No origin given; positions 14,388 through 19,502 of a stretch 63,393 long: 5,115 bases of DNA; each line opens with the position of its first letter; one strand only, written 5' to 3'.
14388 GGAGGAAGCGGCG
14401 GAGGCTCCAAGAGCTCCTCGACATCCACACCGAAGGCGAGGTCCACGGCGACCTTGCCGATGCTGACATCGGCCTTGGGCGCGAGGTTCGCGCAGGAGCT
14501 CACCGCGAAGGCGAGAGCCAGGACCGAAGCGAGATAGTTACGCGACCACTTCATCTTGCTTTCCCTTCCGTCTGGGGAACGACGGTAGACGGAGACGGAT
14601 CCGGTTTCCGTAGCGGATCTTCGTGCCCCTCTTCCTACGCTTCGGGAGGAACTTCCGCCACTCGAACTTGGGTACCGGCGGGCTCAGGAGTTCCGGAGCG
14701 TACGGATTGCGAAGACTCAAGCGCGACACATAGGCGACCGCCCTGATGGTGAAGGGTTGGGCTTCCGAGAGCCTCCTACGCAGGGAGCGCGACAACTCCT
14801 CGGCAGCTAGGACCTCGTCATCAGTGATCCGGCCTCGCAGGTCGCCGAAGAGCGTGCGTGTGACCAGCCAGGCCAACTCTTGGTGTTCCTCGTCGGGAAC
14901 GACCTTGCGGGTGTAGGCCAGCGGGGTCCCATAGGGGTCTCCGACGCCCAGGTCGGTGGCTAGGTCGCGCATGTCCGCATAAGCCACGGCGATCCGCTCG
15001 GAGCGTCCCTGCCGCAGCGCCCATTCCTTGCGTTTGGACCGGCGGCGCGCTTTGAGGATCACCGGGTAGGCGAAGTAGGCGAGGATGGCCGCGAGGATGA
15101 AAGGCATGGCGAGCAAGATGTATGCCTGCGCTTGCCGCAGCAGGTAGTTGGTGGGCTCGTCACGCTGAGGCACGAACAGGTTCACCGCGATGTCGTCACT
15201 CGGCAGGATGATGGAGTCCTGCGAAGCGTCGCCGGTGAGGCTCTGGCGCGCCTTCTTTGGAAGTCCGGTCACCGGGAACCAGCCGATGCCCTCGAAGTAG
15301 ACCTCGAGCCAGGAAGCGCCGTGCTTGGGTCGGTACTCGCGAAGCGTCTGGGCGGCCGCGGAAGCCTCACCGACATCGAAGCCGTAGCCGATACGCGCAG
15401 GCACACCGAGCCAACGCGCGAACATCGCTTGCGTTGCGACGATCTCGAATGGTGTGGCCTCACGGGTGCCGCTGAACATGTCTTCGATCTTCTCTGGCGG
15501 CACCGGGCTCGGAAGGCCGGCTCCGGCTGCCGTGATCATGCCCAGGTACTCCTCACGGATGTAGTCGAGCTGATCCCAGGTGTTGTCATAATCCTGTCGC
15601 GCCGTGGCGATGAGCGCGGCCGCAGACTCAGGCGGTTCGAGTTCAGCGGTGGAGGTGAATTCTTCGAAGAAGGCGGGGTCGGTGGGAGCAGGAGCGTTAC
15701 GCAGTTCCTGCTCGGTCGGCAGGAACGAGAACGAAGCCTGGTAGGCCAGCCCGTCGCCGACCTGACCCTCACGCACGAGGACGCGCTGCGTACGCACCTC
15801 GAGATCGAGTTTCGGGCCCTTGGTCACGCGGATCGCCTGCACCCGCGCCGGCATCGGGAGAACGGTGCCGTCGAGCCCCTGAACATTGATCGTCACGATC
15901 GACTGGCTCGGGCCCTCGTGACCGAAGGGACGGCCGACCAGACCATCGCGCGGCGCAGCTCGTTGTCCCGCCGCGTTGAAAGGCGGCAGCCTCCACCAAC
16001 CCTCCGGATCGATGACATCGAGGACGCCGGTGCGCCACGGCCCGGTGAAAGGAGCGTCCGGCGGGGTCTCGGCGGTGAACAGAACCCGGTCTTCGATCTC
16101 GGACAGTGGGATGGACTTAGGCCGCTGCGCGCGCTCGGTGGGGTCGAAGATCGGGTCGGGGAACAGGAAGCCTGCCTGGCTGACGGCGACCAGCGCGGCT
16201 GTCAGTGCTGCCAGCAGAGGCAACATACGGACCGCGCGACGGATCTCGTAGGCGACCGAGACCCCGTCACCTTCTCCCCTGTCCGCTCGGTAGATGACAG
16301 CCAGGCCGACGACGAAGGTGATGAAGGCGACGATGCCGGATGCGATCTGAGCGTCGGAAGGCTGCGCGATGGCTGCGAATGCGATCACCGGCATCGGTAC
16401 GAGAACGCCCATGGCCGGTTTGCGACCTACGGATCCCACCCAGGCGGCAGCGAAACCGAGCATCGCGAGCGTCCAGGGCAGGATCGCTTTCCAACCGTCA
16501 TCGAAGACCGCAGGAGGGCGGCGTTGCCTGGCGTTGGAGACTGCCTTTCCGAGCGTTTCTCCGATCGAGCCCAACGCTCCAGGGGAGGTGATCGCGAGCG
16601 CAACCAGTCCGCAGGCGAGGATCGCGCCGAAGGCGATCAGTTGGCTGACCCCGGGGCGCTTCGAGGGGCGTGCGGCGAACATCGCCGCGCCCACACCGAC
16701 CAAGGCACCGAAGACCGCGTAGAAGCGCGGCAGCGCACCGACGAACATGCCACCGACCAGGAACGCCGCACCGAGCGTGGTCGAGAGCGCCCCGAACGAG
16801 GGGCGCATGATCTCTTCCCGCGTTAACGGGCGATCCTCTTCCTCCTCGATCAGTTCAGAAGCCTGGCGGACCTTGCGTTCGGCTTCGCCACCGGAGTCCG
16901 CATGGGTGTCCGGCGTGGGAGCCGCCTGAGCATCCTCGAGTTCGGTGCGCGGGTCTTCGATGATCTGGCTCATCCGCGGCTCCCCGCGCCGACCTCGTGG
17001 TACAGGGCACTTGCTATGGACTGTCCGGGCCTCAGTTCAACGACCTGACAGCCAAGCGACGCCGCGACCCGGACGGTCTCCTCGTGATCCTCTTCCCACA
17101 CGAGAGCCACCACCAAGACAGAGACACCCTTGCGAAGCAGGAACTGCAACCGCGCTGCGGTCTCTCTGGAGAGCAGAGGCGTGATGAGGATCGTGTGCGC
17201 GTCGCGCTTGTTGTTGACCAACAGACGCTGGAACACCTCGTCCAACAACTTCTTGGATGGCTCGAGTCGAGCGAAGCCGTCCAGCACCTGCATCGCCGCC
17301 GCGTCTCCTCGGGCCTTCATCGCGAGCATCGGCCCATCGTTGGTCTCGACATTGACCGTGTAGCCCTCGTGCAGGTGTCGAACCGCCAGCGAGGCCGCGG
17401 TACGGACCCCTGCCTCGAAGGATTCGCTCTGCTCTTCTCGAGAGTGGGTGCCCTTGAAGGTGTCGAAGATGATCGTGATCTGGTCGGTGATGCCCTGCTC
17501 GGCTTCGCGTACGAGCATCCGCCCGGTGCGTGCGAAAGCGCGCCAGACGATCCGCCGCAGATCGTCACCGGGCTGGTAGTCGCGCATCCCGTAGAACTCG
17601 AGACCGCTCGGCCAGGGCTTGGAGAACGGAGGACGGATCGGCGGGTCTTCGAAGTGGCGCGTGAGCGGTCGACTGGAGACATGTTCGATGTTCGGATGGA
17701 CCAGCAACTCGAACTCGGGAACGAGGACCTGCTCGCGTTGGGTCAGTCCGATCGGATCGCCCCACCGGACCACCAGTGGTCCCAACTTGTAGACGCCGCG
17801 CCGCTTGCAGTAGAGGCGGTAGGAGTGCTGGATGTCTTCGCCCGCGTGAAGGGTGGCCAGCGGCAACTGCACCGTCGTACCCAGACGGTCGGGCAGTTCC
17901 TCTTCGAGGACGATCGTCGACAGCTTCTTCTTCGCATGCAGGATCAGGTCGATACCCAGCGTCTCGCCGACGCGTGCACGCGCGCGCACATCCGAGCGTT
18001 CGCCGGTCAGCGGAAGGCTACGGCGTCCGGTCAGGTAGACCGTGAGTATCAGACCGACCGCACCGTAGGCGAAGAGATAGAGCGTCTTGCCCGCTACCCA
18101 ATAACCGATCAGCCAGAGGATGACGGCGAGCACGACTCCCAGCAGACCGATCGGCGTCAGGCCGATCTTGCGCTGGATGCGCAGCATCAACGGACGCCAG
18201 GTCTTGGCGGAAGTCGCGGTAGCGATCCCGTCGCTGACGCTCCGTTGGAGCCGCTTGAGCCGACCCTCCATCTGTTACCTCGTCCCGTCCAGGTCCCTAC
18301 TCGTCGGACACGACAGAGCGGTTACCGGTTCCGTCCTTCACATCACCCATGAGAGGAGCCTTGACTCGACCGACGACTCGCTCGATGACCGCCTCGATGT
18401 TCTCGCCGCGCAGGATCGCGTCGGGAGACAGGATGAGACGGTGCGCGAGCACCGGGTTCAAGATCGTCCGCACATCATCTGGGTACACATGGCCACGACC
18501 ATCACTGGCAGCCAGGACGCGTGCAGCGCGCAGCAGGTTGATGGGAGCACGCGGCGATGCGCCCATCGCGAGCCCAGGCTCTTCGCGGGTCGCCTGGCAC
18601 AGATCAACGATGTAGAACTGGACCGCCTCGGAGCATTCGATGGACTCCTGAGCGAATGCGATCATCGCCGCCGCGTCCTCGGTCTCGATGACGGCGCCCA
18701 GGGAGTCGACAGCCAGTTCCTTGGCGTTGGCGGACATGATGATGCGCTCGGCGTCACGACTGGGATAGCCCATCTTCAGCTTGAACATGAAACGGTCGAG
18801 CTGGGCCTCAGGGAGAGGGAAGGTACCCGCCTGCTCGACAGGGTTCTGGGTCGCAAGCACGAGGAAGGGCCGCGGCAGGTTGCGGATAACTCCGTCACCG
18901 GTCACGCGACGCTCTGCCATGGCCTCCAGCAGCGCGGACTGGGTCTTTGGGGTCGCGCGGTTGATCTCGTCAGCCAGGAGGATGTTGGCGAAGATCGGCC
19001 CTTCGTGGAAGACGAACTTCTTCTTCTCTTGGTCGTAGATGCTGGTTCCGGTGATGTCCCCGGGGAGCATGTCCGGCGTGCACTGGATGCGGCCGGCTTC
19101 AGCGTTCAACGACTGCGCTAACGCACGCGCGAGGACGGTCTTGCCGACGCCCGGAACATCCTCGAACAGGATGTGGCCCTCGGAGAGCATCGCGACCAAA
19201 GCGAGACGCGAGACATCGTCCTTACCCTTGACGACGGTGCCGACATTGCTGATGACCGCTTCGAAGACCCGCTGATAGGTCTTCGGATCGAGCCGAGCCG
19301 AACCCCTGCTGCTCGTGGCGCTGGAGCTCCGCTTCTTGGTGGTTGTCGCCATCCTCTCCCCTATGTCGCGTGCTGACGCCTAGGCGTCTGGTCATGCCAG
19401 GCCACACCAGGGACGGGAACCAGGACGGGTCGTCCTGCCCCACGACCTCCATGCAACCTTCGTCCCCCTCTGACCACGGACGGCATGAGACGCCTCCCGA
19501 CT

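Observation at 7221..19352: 12-kb co-directional operon joining a MoxR-DUF58-transglutaminase-like module to a binding-protein-less, MFS-fused Liv-type ABC transporter and three lipoproteins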

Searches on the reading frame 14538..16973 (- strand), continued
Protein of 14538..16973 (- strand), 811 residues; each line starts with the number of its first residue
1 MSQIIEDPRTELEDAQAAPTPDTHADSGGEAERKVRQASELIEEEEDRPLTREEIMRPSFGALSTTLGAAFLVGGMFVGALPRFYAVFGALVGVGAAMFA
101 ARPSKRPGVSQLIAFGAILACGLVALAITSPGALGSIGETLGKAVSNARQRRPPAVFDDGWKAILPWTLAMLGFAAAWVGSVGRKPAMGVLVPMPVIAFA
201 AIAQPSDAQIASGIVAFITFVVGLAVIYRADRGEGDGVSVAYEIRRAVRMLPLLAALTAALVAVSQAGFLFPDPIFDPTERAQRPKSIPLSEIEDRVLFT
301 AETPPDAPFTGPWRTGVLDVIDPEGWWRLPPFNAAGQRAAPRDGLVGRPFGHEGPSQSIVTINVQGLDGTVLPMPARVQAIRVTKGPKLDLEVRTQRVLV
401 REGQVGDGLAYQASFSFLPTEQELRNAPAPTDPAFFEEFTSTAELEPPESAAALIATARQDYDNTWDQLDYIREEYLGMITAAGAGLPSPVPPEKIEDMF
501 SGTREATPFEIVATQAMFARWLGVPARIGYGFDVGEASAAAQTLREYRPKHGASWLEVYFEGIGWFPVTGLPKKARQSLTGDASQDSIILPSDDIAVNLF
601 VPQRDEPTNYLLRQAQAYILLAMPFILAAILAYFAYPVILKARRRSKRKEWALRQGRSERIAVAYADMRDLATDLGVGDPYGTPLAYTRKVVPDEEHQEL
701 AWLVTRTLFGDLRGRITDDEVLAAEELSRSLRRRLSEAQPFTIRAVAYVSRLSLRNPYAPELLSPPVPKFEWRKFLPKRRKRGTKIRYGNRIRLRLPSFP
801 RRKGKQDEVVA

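Call 71: find_encoding_contigs(protein=P0139, flank=10000, max_places=1)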
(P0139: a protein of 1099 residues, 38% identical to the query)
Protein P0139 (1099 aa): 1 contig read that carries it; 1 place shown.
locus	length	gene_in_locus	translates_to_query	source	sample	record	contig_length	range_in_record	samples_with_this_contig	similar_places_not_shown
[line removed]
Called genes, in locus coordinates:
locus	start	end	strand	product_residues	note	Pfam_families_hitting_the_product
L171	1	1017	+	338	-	?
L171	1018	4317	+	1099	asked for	PF01841:Transglut_core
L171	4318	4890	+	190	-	-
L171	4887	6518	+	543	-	-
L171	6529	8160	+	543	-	PF13458:Peripla_BP_6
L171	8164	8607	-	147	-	-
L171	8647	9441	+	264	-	PF06182:ABC2_membrane_6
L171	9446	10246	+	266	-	PF06182:ABC2_membrane_6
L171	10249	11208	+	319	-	PF00005:ABC_tran, PF13304:AAA_21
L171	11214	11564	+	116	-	-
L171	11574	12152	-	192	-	PF13646:HEAT_2 (weak)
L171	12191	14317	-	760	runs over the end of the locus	-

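Call 72: find_encoding_contigs(protein=P0149, flank=10000, max_places=1)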
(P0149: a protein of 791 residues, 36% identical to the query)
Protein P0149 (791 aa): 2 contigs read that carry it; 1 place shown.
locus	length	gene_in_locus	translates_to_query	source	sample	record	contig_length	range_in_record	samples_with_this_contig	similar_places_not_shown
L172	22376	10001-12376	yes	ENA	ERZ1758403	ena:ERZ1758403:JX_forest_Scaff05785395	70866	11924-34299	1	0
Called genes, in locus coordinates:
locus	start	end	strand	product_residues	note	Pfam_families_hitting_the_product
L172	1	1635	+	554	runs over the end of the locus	-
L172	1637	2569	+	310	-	-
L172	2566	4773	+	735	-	PF02653:BPD_transp_2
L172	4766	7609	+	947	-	PF07690:MFS_1, PF00005:ABC_tran, PF02463:SMC_N (faint), PF13304:AAA_21 (faint), PF13476:AAA_23 (faint), PF13481:AAA_25 (faint), PF13555:AAA_29 (faint), PF00005:ABC_tran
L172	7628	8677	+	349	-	PF20030:bpMoxR (faint), PF07726:AAA_3, PF07728:AAA_5, PF17863:AAA_lid_2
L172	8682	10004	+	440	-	PF01882:DUF58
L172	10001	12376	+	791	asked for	PF01841:Transglut_core (weak)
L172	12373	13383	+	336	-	-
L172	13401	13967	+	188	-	-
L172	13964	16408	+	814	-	PF22666:Glyco_hydro_2_N2, PF02837:Glyco_hydro_2_N (weak), PF00703:Glyco_hydro_2 (weak), PF17786:Mannosidase_ig, PF17753:Ig_mannosidase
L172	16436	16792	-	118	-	PF00903:Glyoxalase (weak)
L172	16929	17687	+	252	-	PF00142:Fer4_NifH (weak), PF01656:CbiA, PF02374:ArsA_ATPase (weak), PF06564:CBP_BcsQ, PF09140:MipZ (faint), PF10609:ParA (faint), PF13614:AAA_31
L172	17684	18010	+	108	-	-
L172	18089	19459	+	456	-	PF03747:ADP_ribosyl_GH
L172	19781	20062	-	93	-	-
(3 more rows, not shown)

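Call 89: predict_structure(alignment_id=A7)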
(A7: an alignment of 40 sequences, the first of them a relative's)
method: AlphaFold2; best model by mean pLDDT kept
length: 811 residues; sequences in the alignment: 40
mean_pLDDT: 77.3   pTM: 0.53
mean pLDDT of the five models: 77.3, 76.7, 74.1, 74.0, 72.9
residues with pLDDT >= 90: 247; 70-90: 349; 50-70: 87; < 50: 128
segments of 3 or more residues with pLDDT < 50: 1-7, 9-46, 230-237, 268-278, 578-607, 779-811
pLDDT, mean of each block of 10 residues (from residue 1): 38 40 41 42 52 86 93 86 93 94 84 91 87 82 69 73 92 93 84 86 77 84 75 47 60 64 53 44 69 80 88 90 87 75 86 88 83 90 80 87 72 92 90 92 92 94 93 92 78 91 88 94 94 85 85 91 89 64 36 39 43 72 78 85 88 91 93 87 89 91 92 91 93 87 84 86 70 58 45 42 35 34
secondary structure, 60 per line:
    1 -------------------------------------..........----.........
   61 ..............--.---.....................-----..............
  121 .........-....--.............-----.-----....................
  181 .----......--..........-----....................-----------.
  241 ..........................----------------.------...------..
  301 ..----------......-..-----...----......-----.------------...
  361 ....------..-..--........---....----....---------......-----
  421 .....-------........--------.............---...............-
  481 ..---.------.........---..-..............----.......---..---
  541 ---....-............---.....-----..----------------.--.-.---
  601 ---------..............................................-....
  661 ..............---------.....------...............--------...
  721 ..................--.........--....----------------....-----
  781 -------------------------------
elements in order (helices of 4 or more, strands of 3 or more residues): H38-47 H52-74 H81-101 H107-129 H131-134 H137-149 H161-181 H186-191 H194-203 H209-228 H240-266 E299-302 E313-318 E327-329 E337-339 E358-364 E378-385 E389-392 E397-400 E410-415 H421-425 H433-440 H449-461 H465-479 H493-501 H508-521 E526-532 E544-547 E552-560 E564-568 H610-655 H657-674 H684-688 H695-709 H718-738 H741-749 H752-755 H772-775

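Call 92: fold_search(model_id=the predicted structure, library=pdb)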
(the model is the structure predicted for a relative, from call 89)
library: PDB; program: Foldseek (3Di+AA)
matches with E <= 10: 429; with E <= 0.001: 3
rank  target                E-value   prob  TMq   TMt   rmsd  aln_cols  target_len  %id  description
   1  6g49                  2.1e-10  1.00  0.27  0.68   5.0       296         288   16  Crystal structure of the periplasmic domain of TgpA from Pseudomonas aeruginosa (released 2019-04-10)
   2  6g4h                  3.8e-10  1.00  0.26  0.69   4.7       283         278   16  Crystal structure of the periplasmic domain of TgpA from Pseudomonas aeruginosa bound to ethylmercury (released 2019-04-10)
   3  3isr_A                2.6e-04  1.00  0.15  0.36  13.3       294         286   10  The Crystal Structure of a Putative Cysteine Protease from Cytophaga hutchinsonii to 1.9A (released 2009-09-08)
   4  3isr_C                1.0e-03  1.00  0.15  0.36  12.2       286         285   11  The Crystal Structure of a Putative Cysteine Protease from Cytophaga hutchinsonii to 1.9A (released 2009-09-08)
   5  3kd4_A                1.2e-02  0.80  0.11  0.17  21.7       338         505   12  CRYSTAL STRUCTURE OF A PUTATIVE PROTEASE (BDI_1141) FROM PARABACTEROIDES DISTASONIS ATCC 8503 AT 2.00 A RESOLUTION (released 2009-11-24)
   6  2elb                  3.4e-02  0.13  0.06  0.11  39.4       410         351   10  Crystal Structure of the BAR-PH domain of human APPL1 (released 2007-05-29)
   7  9crn                  4.7e-02  0.99  0.10  0.22  13.1       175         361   10  Crystal structure of Streptococcus pyogenes TglA (released 2024-08-14)
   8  8ffk_B                7.8e-02  0.07  0.09  0.08  30.7       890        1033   12  Klebsiella pneumoniae AcrB multidrug efflux pump apo form (released 2023-04-05)
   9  7td2_R                2.0e-01  0.13  0.07  0.14  19.8       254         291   12  Lysophosphatidic acid receptor 1-Gi complex bound to LPA, state a (released 2022-02-09)
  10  4dnr_A                2.1e-01  0.04  0.08  0.07  30.5       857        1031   12  Crystal structure of the CusBA heavy-metal efflux complex from Escherichia coli, E716F mutant (released 2013-02-13)
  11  5i20_C                2.4e-01  0.13  0.07  0.15  18.7       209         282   20  Crystal structure of protein (released 2016-06-01)
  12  6k41_R                3.2e-01  0.15  0.08  0.16  17.4       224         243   10  cryo-EM structure of alpha2BAR-GoA complex (released 2020-04-15)
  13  9qpt_B                3.4e-01  0.04  0.09  0.08  29.9       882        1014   12  Single particle cryo-EM structure of MdtF V610F with bound Rhodamine 6G (released 2025-05-14)
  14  9bc4_A                3.5e-01  0.51  0.13  0.22  23.7       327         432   10  Transglutaminase 2 - Intermediate State (released 2024-07-03)
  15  9a3v_A                4.1e-01  0.30  0.13  0.15  24.1       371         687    9  Predicted model of tissue transglutaminase 2 (TG2) in complex with plasma fibronectin type III modules 14 and 15 (FNII (released 2024-02-02)
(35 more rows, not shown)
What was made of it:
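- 14538..16973 (-): TgpA-like membrane protein, 811 aa: N-terminal helical bundle, extracytoplasmic pseudo-transglutaminase domain, one transmembrane helix, and a highly conserved C-terminal helical domain. AlphaFold model pLDDT 77; the ectodomain matches P. aeruginosa TgpA 6g49 (Foldseek E 2e-10, TM-score on target 0.68; calls 89, 92).
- On TgpA-type transglutaminase: Foldseek to 6g49: E 2e-10, TM-score on target 0.68 (call 92).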

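Call 94: search_protein_families(library=padloc, proteins=[window:14538-16973:-], max_evalue=0.001)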
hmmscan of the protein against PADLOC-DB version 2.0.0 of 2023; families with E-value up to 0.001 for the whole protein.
window:14538-16973:- (811 aa): 0 families

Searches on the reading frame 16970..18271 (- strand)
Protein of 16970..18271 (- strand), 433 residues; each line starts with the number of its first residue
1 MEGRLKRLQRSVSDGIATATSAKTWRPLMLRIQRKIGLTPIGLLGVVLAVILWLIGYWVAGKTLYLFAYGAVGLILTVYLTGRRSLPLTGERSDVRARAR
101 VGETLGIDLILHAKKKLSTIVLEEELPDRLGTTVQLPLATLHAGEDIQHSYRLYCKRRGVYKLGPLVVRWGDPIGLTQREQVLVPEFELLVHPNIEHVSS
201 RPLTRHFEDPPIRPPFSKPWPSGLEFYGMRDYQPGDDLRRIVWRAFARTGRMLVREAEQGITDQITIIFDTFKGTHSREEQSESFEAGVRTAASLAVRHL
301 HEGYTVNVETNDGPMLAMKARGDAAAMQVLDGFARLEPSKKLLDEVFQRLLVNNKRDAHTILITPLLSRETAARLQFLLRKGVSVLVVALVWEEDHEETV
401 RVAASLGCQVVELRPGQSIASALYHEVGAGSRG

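Call 4: search_protein_families(library=pfam, proteins=[window:16970-18271:-], max_evalue=0.01)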
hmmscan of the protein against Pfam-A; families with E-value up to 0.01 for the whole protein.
window:16970-18271:- (433 aa): 1 family
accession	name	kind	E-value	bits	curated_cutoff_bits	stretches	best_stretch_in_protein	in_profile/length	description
PF01882.25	DUF58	-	6.8e-14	52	23.4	1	229-396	2-174/216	Protein of unknown function DUF58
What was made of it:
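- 16970..18271 (-): DUF58 protein, 433 aa, with two N-terminal transmembrane helices and a vWA-like DUF58 domain. PF01882 6.8e-14, 52 bits against a cut-off of 23.4 (call 4).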

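Call 5: search_protein_families(library=ncbifam, proteins=[window:16970-18271:-], max_evalue=0.01)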
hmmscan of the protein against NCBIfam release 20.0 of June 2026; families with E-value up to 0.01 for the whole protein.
window:16970-18271:- (433 aa): 0 families

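Call 94: search_protein_families(library=padloc, proteins=[window:16970-18271:-], max_evalue=0.001)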
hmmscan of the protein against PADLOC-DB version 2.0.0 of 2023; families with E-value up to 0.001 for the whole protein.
window:16970-18271:- (433 aa): 0 families

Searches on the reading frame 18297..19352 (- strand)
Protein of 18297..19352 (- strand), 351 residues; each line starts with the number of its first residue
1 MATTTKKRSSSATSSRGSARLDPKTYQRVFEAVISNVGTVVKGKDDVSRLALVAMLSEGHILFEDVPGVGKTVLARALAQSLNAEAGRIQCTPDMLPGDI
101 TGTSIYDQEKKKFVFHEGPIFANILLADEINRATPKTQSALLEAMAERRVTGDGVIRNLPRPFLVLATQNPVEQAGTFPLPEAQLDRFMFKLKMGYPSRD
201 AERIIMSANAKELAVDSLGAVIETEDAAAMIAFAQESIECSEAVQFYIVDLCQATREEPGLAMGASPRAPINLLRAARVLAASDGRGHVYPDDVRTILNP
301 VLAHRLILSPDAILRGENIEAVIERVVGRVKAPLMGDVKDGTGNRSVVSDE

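Call 4: search_protein_families(library=pfam, proteins=[window:18297-19352:-], max_evalue=0.01)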
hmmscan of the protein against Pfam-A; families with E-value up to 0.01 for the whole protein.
window:18297-19352:- (351 aa): 10 families
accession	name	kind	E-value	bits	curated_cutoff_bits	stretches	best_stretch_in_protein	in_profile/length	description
PF07726.17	AAA_3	-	4.2e-62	208.3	27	1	60-190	1-131/131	ATPase family associated with various cellular activities (AAA)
PF17863.7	AAA_lid_2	-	5.2e-21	74.6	22.7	1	253-325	1-73/74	AAA lid domain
PF07728.20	AAA_5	-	1.1e-13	51.8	22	1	66-188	7-139/139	AAA domain (dynein-related subfamily)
PF00004.35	AAA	-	3.2e-06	28.1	21.2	1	66-170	6-110/131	ATPase family associated with various cellular activities (AAA)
PF20030.5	bpMoxR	-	1.7e-05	24.5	27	1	31-200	4-172/205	MoxR domain in the MoxR-vWA-beta-propeller ternary systems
PF05496.18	RuvB_N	-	0.00034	20.8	27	1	59-149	34-112/159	Holliday junction DNA helicase RuvB P-loop domain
PF00493.29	MCM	-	0.0015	18.1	23.3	1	55-173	54-175/224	MCM P-loop domain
PF07724.20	AAA_2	-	0.0055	17.2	27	0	58-150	3-104/166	AAA domain (Cdc48 subfamily)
PF01078.27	Mg_chelatase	-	0.0061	16.4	20.3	0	41-82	5-46/207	Magnesium chelatase, subunit ChlI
PF00158.32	Sigma54_activat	-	0.0068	16.5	20.2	0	55-163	19-135/168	Sigma-54 interaction domain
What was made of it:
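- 18297..19352 (-): MoxR-type AAA+ ATPase (MRP-like subfamily), 351 aa, cytoplasmic. AAA_3 4.2e-62 and AAA_lid_2 5e-21 (call 4).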

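Call 5: search_protein_families(library=ncbifam, proteins=[window:18297-19352:-], max_evalue=0.01)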
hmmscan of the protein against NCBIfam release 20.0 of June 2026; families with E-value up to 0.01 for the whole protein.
window:18297-19352:- (351 aa): 14 families
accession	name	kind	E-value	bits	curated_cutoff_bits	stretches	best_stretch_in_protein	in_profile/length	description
TIGR02031.1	BchD-ChlD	equivalog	2.9e-15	56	499.55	1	67-309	25-274/608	magnesium chelatase ATPase subunit D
TIGR02442.1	Cob-chelat-sub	hypoth_equivalog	2.6e-12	46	779.45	1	123-308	129-312/641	putative cobaltochelatase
NF047784.1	MadB_ATPase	equivalog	1.8e-10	40.5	475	2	124-224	141-236/298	MadB family AAA-type ATPase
TIGR02640.1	gas_vesic_GvpN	equivalog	1.5e-07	31.2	266.8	1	125-211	109-199/262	gas vesicle protein GvpN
NF009943.0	PRK13406.1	equivalog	2.2e-07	29.8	571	1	130-311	102-260/585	magnesium chelatase subunit D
TIGR02030.1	BchI-ChlI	equivalog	5e-06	25.9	466.95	1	127-327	137-336/337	magnesium chelatase ATPase subunit I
NF001679.0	PRK00440.1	equivalog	2.6e-05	23.5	303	1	40-145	20-127/322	replication factor C small subunit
TIGR00635.1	ruvB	equivalog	7.3e-05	21.9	299.05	1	59-150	31-110/305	Holliday junction branch migration DNA helicase RuvB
NF010054.0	PRK13531.1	equivalog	8.2e-05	21.8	681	1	45-192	26-175/498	ATPase RavA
NF000868.0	PRK00080.1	equivalog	0.00068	18.6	282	1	59-150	52-131/330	Holliday junction branch migration DNA helicase RuvB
NF042959.1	IteA_antiphage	equivalog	0.0045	16.2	510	0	36-84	103-151/367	anti-phage ATPase IteA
NF011521.0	PRK14960.1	equivalog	0.0064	14.9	1228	1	43-93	19-71/702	DNA polymerase III subunit gamma/tau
TIGR01243.1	CDC48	subfamily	0.0074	14.6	802.65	1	61-151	215-299/733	CDC48 family AAA ATPase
NF005942.0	PRK07994.1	equivalog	0.0099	14.9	613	0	62-87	42-67/655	DNA polymerase III subunit gamma/tau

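Call 94: search_protein_families(library=padloc, proteins=[window:18297-19352:-], max_evalue=0.001)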
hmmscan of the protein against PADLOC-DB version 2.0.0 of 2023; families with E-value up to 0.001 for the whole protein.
window:18297-19352:- (351 aa): 0 families
